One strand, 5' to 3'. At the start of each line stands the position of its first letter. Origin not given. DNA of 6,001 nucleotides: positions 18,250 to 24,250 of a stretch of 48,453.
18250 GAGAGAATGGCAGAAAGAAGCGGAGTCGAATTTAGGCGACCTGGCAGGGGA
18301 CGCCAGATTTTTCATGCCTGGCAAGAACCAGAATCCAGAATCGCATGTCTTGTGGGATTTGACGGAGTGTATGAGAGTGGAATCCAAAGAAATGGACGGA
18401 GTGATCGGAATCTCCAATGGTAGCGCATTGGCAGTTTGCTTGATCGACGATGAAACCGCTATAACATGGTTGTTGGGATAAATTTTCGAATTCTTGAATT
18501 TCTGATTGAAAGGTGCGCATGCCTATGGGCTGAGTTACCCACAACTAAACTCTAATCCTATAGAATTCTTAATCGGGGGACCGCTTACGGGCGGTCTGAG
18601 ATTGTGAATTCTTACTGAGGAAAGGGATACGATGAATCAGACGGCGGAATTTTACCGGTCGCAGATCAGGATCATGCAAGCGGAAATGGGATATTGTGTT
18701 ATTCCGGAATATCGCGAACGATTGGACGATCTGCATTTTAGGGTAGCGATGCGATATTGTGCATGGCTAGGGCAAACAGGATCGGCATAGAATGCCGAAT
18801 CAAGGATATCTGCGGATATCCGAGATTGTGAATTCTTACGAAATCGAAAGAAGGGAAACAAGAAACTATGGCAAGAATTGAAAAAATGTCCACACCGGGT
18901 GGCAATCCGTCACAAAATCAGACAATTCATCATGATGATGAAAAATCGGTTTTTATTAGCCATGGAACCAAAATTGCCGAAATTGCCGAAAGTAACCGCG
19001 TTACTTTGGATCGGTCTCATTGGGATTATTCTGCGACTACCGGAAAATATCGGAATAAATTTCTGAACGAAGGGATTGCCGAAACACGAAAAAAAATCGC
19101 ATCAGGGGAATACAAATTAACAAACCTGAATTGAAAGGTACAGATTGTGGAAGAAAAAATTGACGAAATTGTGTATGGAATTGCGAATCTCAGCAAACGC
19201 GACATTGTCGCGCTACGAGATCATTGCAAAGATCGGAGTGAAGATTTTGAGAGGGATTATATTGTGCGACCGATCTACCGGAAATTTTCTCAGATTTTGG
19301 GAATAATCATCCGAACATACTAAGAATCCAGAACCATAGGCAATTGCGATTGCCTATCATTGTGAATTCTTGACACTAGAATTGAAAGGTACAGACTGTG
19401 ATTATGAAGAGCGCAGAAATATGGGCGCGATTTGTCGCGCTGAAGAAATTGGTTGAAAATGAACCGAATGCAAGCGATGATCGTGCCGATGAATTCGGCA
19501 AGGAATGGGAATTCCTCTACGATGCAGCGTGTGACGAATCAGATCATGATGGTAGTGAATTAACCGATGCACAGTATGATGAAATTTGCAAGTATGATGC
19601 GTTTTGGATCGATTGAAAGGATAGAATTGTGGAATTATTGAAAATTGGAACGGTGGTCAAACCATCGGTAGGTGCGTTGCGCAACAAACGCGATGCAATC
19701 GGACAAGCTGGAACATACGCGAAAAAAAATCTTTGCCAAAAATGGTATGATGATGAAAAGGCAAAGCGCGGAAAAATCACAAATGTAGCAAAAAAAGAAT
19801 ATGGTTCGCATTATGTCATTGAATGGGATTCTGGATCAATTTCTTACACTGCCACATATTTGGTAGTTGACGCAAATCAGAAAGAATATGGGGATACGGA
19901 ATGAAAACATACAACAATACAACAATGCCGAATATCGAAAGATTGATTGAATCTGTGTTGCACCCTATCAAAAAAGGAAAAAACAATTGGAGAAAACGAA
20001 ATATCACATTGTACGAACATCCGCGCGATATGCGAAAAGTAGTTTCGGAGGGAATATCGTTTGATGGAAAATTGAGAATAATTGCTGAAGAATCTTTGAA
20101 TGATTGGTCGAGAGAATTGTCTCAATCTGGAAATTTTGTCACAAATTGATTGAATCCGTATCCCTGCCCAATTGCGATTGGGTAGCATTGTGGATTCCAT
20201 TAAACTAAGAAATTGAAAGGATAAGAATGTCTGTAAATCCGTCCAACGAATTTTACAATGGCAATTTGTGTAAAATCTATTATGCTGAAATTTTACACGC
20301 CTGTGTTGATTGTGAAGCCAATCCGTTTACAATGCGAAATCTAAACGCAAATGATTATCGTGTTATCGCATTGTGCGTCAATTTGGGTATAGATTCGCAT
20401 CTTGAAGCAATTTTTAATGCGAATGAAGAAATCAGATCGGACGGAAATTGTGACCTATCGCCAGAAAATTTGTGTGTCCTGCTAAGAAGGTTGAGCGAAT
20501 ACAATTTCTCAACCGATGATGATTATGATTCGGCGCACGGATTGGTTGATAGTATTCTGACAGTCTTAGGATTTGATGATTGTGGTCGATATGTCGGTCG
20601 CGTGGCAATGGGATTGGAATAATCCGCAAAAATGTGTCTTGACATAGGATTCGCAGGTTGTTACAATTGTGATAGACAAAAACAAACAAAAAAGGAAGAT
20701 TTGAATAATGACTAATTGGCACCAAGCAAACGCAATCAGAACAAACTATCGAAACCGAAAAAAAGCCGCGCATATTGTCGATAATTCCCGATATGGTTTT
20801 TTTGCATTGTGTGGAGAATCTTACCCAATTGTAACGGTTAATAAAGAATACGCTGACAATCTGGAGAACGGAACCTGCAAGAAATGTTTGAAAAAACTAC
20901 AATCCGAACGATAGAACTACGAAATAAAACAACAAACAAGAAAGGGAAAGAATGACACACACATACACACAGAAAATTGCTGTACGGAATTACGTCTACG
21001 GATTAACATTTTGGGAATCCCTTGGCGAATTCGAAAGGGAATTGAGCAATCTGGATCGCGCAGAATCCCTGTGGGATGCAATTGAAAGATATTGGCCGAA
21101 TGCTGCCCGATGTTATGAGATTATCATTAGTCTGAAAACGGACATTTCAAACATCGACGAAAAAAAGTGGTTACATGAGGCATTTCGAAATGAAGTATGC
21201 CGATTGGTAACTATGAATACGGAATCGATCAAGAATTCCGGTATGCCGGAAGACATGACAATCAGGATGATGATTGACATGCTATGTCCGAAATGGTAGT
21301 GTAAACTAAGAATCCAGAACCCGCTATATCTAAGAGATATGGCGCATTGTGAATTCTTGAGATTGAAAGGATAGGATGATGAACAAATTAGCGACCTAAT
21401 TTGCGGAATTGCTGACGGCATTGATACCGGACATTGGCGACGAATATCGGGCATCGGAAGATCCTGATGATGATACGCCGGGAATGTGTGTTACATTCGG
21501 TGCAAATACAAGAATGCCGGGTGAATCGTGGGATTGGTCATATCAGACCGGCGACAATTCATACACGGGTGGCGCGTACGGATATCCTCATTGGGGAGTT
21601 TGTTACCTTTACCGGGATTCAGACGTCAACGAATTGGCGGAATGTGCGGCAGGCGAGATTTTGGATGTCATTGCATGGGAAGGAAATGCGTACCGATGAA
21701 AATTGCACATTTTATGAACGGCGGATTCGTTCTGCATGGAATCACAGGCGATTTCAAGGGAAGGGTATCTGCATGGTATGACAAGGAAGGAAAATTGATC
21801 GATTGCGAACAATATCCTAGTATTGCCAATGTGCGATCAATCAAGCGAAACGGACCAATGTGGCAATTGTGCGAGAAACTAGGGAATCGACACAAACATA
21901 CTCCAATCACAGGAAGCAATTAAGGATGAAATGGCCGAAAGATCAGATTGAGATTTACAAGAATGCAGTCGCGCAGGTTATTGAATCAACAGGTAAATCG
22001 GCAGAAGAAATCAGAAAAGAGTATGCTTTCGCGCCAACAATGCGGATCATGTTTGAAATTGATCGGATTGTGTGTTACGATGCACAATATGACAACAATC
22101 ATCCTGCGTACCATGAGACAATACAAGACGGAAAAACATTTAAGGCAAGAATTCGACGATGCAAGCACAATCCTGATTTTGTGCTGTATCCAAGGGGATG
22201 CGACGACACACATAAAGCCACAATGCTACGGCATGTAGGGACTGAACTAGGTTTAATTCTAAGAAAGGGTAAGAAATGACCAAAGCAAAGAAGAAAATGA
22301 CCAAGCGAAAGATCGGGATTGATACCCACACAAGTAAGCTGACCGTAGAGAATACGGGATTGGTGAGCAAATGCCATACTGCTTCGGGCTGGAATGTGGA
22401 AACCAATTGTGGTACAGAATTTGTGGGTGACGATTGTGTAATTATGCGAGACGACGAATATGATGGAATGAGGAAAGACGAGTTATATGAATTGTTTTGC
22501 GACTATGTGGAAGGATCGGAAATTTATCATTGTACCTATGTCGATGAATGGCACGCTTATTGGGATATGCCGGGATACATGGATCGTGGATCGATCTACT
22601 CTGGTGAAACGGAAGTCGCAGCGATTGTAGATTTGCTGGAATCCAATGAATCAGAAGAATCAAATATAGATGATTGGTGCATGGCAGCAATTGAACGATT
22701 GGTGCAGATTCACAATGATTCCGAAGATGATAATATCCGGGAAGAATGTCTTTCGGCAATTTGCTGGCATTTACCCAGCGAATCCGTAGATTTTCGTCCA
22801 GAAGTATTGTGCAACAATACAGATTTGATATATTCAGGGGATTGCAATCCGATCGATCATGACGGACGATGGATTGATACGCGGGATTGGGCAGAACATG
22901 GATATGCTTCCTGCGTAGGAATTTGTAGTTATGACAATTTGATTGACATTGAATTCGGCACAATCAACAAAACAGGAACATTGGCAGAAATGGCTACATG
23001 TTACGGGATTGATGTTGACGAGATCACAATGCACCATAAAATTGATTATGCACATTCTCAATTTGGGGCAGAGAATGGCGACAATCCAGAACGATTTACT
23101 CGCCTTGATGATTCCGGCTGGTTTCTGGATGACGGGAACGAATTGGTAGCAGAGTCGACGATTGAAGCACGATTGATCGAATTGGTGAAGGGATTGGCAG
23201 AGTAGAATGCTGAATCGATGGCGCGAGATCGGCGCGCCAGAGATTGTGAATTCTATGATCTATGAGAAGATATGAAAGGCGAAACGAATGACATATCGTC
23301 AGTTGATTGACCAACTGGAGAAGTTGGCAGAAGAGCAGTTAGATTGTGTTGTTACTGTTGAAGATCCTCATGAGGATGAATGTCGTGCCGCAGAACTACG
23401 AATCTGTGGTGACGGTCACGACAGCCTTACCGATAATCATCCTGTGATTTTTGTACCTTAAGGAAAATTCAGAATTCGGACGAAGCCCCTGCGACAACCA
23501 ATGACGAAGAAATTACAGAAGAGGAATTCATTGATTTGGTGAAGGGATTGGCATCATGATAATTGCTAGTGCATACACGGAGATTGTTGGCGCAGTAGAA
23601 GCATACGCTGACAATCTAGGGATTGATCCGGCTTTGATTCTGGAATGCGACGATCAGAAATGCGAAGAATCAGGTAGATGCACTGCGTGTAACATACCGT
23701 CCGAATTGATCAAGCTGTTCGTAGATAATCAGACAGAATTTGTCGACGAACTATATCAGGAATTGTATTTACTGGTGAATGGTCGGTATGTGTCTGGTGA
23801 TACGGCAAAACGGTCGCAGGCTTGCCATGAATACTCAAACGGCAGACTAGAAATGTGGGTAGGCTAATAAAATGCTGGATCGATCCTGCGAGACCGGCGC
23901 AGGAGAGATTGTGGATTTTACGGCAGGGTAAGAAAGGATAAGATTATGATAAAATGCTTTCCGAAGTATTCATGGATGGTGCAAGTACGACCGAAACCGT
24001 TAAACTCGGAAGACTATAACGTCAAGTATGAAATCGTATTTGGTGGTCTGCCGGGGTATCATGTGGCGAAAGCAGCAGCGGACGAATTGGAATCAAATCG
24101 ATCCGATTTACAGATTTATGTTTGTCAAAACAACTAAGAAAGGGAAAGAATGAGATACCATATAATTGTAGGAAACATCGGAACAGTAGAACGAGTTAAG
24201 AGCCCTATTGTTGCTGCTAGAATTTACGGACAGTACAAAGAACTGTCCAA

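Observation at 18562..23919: Seven copies of a ~50-nt intergenic stem-loop with a conserved base and a covarying top punctuate the early operon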

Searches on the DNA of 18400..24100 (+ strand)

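Call 7: search_dna_similar(query=window:18400-24100:+, collection=phages, mode=distant, max_rows=20)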
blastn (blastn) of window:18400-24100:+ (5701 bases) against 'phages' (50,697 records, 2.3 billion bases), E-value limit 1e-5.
No match.

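Call 25: build_rna_model(alignment_id=A1, structure=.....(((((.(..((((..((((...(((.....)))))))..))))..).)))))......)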
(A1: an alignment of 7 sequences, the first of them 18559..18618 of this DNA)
Model R1 built from alignment A1 (7 sequences, 63 columns); structure: as given.
model positions 57; base pairs 17; branch points 0; effective number of sequences 7; information 0.846 bits per position. Calibrated on 0.2 Mb of random sequence (short: E-values are rough).
structure used (alignment columns):
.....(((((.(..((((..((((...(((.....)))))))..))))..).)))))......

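Call 26: search_with_rna_model(model_id=R1, sources=[window, L120, L126, L127, L128, L129, L130, L131], max_evalue=10, show_alignments=0)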
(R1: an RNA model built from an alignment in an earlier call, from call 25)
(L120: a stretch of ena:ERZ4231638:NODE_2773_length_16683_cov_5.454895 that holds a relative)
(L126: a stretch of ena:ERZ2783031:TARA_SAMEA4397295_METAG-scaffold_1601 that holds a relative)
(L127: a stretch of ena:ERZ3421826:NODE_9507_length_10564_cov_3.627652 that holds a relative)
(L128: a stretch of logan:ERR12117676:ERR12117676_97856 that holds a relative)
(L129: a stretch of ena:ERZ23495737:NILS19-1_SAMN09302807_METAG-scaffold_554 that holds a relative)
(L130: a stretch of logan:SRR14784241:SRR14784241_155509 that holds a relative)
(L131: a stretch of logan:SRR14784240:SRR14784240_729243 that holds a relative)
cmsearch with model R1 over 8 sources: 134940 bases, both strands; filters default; matches with E-value up to 10: 24.
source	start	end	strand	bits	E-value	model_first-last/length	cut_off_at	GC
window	18786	18842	+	68.6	9.9e-13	1-57/57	no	0.4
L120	2188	2244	+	68.6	9.9e-13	1-57/57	no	0.4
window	19320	19376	+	62.1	3.1e-11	1-57/57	no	0.4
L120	2918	2974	+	62.1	3.1e-11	1-57/57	no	0.4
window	23201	23260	+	59.2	1.4e-10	1-57/57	no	0.5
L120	6568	6627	+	59.2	1.4e-10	1-57/57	no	0.5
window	20148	20204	+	55.9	8.4e-10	1-57/57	no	0.44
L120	3515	3571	+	55.9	8.4e-10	1-57/57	no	0.44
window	21306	21363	+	55.8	8.9e-10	1-57/57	no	0.4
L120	4673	4730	+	55.8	8.9e-10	1-57/57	no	0.4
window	23866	23925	+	52.2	6.2e-09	1-57/57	no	0.5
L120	7233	7292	+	52.2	6.2e-09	1-57/57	no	0.5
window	18559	18618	+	51.5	8.8e-09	1-57/57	no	0.45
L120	1961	2020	+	51.5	8.8e-09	1-57/57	no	0.45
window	19317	19373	-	28.4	0.0019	1-57/57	no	0.37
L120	2915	2971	-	28.4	0.0019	1-57/57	no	0.37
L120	2185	2241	-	25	0.012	1-57/57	no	0.44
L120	6565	6624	-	19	0.29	1-57/57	no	0.52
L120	1958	2017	-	18.9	0.31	1-57/57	no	0.47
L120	4670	4727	-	17.8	0.56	1-57/57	no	0.38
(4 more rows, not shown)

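Call 30: search_with_rna_model(model_id=R1, sources=[L132, L133, L134, L135, L136, L137, L138, L139, L140, L141, L142, L143, L144, L145, L146, L147, L148, L149], max_evalue=1, show_alignments=4)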
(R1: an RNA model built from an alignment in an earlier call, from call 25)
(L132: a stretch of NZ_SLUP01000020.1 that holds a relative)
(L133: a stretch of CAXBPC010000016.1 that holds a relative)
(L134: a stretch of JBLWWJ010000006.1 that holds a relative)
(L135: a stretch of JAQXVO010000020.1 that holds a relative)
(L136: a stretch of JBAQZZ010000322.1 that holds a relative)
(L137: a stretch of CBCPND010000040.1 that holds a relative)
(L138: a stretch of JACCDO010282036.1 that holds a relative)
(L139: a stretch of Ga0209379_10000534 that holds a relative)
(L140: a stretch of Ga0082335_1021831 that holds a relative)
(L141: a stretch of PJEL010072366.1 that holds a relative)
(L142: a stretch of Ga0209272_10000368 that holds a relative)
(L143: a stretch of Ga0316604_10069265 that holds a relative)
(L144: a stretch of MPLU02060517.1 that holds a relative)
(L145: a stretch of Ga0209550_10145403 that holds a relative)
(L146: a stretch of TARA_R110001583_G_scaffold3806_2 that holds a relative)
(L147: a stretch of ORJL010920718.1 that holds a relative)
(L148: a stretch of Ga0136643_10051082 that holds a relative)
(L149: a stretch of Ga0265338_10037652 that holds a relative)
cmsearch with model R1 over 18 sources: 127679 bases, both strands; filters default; matches with E-value up to 1: 23.
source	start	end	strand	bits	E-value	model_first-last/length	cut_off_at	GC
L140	1564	1630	-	31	0.00047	1-57/57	no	0.42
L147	9115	9181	+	31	0.00047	1-57/57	no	0.42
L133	781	836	-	29.2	0.0012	1-57/57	no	0.27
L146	5508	5563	-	29.2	0.0012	1-57/57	no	0.27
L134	6743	6798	+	29.2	0.0012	1-57/57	no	0.27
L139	6472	6527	+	29.2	0.0012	1-57/57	no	0.27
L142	5599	5654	+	29.2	0.0012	1-57/57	no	0.27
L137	669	718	-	28.6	0.0017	1-57/57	no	0.26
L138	2670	2725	+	27.4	0.0031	1-57/57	no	0.27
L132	3672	3723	+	27.3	0.0033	1-57/57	no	0.29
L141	1432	1490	+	27.1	0.0036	1-57/57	no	0.37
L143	989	1039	-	26.6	0.0047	1-57/57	no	0.35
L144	2509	2568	+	26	0.0065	1-57/57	no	0.27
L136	478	529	-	25.2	0.01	1-57/57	no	0.33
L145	1359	1423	-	22.4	0.046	1-57/57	no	0.37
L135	5251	5310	-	21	0.097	1-57/57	no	0.35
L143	985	1042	+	20.7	0.11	1-57/57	no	0.36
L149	2557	2616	-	20.3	0.14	1-57/57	no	0.22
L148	3302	3351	-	19.7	0.19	1-57/57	no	0.32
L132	3669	3720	-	17.8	0.51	1-57/57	no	0.31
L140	1553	1633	+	17.6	0.6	1-57/57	no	0.44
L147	9112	9192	-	17.6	0.6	1-57/57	no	0.44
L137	672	721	+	16.6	0.97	1-57/57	no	0.24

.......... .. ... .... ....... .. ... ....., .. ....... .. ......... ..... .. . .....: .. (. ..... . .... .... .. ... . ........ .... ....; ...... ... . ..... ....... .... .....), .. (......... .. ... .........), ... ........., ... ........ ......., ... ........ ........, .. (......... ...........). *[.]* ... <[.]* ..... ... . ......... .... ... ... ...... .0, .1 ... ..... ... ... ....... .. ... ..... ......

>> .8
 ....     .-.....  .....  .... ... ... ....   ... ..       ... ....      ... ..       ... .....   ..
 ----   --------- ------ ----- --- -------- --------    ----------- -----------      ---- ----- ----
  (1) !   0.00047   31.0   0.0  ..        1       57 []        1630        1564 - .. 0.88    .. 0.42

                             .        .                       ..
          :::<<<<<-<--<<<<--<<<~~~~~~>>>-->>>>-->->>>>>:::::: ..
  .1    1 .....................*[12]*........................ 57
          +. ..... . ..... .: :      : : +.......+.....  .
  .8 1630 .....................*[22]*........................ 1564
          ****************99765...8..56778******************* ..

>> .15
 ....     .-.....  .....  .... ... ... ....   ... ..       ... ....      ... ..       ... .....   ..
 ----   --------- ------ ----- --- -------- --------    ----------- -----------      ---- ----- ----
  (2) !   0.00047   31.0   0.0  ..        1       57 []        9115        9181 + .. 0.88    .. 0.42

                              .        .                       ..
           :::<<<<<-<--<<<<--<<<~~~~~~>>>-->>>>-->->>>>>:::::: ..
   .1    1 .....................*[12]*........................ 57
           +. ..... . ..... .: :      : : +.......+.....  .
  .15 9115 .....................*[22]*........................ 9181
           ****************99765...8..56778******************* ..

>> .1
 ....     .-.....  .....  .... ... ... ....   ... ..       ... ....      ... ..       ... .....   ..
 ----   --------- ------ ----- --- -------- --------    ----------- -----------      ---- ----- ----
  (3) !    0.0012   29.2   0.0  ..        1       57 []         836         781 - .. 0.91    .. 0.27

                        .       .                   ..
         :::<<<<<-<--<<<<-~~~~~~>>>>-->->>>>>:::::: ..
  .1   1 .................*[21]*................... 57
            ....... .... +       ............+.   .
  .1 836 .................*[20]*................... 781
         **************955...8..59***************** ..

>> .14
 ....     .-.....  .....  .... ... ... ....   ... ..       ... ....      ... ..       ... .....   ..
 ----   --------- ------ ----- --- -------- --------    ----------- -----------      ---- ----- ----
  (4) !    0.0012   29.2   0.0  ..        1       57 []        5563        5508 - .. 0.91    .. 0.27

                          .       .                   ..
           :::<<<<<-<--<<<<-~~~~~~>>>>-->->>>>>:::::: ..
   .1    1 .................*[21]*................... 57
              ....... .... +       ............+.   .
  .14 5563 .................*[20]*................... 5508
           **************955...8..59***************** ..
